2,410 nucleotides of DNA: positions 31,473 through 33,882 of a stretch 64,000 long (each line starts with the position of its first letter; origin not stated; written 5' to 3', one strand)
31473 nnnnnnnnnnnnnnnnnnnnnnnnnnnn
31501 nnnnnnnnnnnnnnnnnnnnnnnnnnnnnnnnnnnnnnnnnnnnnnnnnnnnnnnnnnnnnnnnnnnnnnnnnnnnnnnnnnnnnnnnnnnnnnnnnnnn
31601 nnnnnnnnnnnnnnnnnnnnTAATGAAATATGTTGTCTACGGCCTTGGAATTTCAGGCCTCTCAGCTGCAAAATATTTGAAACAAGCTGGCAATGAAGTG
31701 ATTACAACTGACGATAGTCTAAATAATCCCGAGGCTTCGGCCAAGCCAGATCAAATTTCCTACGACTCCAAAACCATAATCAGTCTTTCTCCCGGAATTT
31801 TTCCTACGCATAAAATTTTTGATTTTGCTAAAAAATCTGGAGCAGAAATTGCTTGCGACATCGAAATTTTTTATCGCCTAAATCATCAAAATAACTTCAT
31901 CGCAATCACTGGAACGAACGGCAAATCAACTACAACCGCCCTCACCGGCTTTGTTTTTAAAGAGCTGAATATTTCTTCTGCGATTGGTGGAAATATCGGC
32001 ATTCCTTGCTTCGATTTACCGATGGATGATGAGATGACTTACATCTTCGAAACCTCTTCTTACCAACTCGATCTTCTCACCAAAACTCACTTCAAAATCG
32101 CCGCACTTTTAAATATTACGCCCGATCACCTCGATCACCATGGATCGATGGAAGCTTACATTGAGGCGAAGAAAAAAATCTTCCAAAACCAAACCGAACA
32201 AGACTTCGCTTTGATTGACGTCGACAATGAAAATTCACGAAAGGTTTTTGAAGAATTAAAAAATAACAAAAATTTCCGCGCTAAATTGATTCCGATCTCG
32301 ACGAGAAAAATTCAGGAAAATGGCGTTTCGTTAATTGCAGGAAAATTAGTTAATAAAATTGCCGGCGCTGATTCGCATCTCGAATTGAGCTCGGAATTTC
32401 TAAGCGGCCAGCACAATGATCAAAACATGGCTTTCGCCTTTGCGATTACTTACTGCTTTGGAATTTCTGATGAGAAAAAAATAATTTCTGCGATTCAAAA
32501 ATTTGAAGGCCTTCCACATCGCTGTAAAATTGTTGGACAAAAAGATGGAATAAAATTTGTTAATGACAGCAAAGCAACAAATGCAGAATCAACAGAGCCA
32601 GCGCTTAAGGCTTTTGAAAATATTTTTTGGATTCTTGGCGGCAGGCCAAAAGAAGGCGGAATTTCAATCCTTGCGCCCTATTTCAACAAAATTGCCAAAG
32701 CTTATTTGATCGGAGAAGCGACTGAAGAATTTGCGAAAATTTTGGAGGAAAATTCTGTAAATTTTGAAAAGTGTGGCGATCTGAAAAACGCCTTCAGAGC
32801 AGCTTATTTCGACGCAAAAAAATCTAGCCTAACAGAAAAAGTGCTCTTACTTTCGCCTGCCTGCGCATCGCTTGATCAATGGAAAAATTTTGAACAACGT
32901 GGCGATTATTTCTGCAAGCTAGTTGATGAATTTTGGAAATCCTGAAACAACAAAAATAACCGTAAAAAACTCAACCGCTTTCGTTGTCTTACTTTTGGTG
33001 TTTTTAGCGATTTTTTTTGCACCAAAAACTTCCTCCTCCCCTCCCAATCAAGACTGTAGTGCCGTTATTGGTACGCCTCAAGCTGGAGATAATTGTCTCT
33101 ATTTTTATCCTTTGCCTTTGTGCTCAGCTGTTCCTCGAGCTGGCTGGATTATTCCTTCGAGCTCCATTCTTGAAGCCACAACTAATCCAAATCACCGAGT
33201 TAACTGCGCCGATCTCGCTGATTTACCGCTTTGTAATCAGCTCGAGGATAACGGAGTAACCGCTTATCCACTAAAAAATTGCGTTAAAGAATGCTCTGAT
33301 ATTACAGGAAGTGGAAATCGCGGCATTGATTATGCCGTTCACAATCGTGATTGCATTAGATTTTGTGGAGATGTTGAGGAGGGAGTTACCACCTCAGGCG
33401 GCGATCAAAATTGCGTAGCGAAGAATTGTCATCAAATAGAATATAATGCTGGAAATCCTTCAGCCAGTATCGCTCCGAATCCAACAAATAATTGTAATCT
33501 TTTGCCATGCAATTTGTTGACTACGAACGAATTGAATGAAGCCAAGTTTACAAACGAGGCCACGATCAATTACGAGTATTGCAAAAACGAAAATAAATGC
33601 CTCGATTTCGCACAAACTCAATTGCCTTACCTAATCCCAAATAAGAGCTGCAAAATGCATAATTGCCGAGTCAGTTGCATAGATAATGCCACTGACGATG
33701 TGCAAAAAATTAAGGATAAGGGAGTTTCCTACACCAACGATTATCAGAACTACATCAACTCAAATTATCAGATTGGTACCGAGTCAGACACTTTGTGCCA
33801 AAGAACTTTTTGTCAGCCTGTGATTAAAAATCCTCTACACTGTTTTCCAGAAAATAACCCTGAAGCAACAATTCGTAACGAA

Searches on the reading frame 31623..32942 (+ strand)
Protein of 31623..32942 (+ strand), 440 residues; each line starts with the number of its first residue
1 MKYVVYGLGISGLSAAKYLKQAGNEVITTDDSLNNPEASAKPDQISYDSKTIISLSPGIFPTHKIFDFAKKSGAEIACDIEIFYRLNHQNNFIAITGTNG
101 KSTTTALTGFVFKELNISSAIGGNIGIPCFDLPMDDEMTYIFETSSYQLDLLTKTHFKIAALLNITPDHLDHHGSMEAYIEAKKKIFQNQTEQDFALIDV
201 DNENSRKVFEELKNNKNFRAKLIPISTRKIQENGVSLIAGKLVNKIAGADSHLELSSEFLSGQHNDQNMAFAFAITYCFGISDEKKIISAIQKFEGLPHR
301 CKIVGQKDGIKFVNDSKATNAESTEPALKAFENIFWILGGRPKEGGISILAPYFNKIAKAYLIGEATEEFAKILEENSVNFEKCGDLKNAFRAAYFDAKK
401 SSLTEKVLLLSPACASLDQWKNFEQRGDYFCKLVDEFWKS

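Call 9: search_protein_families(library=pfam, proteins=[window:31623-32942:+], max_evalue=0.01)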
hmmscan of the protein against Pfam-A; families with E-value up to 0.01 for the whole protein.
window:31623-32942:+ (440 aa): 4 families
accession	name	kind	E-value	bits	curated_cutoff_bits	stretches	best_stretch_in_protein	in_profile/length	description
PF08245.18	Mur_ligase_M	-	4.6e-27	95.7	24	1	95-275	1-199/200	Mur ligase middle domain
PF02875.26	Mur_ligase_C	-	1.8e-08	35.7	28.4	1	299-411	1-124/127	Mur ligase, glutamate ligase domain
PF21799.2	MurD-like_N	-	7.1e-07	29.9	27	1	2-76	2-86/88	Mur ligase MurD-like, N-terminal domain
PF00070.33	Pyr_redox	-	0.0077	17.2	22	0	3-26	2-25/82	Pyridine nucleotide-disulphide oxidoreductase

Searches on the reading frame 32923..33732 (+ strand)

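Call 25: search_protein_families(library=pfam, proteins=[window:32923-33732:+], max_evalue=1)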
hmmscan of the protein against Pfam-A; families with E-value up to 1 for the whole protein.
window:32923-33732:+ (270 aa): 1 family
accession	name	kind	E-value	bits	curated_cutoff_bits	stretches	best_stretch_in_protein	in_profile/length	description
PF07835.17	COX4_pro_2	-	0.72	10.6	22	1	14-32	28-46/46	Bacterial aa3 type cytochrome c oxidase subunit IV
